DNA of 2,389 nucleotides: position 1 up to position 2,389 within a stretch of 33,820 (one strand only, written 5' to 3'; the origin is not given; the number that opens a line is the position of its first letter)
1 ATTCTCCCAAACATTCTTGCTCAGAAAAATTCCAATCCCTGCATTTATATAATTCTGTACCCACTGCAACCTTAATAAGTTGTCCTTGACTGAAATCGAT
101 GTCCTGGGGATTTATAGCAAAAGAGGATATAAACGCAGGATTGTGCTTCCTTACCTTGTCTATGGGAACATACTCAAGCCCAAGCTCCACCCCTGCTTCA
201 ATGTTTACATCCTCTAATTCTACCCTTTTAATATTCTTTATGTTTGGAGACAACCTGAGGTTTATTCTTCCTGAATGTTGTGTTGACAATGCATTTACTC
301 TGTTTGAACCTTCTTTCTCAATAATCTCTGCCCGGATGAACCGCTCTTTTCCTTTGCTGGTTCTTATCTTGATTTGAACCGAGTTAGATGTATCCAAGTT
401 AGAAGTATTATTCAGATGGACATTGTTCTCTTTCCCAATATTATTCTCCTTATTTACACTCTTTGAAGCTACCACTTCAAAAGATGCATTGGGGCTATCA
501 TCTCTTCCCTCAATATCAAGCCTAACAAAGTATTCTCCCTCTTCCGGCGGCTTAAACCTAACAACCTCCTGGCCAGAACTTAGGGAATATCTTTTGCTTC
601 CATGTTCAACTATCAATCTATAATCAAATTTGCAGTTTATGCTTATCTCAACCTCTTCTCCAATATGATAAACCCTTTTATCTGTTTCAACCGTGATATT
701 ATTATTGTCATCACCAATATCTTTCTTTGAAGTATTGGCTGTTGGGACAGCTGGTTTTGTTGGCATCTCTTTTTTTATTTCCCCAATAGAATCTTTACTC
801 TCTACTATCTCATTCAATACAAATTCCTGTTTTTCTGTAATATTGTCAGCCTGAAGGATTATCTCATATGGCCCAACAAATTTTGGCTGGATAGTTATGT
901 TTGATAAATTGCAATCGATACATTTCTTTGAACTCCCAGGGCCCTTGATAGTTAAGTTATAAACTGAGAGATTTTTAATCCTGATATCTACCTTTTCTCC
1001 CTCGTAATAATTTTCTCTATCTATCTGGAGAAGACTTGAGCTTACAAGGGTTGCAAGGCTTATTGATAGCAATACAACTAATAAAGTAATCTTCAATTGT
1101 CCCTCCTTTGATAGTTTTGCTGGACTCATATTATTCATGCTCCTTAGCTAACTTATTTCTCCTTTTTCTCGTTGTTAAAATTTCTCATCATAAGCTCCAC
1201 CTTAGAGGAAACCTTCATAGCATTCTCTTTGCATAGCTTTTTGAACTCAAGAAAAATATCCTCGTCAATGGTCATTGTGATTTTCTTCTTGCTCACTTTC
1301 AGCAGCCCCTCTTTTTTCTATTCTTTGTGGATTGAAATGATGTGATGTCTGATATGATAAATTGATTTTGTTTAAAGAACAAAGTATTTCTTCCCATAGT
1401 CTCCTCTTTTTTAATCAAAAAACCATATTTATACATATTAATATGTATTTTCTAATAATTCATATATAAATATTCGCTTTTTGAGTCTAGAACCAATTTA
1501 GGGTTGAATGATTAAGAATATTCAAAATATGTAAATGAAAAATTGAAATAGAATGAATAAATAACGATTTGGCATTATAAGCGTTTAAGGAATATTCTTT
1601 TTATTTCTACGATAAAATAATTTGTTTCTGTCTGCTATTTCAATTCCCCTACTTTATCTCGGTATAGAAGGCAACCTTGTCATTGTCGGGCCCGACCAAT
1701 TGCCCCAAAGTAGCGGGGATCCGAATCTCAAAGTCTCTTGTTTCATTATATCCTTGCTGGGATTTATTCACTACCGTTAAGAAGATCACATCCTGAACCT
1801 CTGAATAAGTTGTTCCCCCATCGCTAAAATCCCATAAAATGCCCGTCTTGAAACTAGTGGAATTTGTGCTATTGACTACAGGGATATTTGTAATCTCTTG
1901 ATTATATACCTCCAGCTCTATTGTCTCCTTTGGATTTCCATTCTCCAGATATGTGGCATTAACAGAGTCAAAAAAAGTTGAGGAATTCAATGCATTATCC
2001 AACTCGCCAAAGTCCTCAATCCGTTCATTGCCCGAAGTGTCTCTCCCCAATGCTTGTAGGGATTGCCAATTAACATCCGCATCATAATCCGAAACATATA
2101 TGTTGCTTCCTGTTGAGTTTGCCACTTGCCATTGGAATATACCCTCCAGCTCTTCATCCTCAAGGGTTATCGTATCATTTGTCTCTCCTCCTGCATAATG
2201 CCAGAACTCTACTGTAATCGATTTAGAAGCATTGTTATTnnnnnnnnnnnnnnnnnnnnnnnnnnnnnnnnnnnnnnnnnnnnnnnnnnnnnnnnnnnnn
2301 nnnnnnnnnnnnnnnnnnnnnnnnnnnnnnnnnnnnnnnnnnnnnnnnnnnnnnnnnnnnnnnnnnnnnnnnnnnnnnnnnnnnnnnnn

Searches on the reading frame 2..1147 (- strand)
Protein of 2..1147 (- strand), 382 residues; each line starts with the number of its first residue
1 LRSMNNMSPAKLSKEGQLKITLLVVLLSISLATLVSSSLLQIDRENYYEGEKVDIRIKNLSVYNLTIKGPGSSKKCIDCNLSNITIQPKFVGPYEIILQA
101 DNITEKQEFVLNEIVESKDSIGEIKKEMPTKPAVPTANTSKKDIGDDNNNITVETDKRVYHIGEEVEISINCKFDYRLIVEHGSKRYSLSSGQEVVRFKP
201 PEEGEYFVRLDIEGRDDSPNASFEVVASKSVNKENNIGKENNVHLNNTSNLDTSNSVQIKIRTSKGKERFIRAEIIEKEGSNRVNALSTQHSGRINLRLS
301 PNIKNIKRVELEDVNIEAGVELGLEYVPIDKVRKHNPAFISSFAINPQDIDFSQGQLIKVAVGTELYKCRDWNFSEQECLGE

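Call 71: search_protein_families(library=pfam, proteins=[window:2-1147:-], max_evalue=0.01)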
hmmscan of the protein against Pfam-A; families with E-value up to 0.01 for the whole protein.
window:2-1147:- (382 aa): 1 family
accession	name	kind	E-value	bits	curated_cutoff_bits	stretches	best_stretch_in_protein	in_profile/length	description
PF07703.20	A2M_BRD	-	0.0013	19.5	22.7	1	151-228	1-76/140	Alpha-2-macroglobulin bait region domain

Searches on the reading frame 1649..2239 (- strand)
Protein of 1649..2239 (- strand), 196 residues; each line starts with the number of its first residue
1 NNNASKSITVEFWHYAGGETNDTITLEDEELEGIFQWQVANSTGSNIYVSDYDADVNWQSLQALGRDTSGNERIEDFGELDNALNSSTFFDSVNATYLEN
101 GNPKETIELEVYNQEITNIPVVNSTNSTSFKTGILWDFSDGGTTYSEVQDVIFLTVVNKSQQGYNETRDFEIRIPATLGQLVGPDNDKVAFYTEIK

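Call 14: find_homologous_proteins(query=window:1652-2239:-)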
Query seq(196 aa) (196 aa): 13 proteins with E <= 0.001 among 129 candidates.
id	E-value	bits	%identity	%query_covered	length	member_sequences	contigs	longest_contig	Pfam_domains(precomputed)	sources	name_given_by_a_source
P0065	4.7e-85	302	87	81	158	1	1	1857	-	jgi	jgi:hypothetical protein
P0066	7.8e-57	210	51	100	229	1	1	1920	-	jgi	jgi:hypothetical protein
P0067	1.7e-56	209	52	100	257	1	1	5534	PF07705.18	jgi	jgi:hypothetical protein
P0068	1.9e-52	196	50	99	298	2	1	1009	PF07705.18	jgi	jgi:hypothetical protein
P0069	1.2e-50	190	47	99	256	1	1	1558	-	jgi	-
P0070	9.8e-49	184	47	100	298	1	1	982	PF07705.18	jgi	jgi:hypothetical protein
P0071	2.1e-47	180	45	99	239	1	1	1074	-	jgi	jgi:hypothetical protein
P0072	7.0e-47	178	52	86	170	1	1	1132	-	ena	-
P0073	3.9e-46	175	48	100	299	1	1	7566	PF07705.18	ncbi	-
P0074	1.3e-43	167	46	91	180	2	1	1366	-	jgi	jgi:hypothetical protein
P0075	6.3e-31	126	40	99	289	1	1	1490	PF07705.18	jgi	jgi:hypothetical protein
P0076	5.8e-24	103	35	99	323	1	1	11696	PF07705.18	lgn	-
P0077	3.2e-18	84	48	55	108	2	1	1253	-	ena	-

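Call 24: search_protein_families(library=ncbifam, proteins=[window:1649-2239:-], max_evalue=0.1)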
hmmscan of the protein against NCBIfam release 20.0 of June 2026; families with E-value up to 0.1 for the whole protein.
window:1649-2239:- (196 aa): 0 families
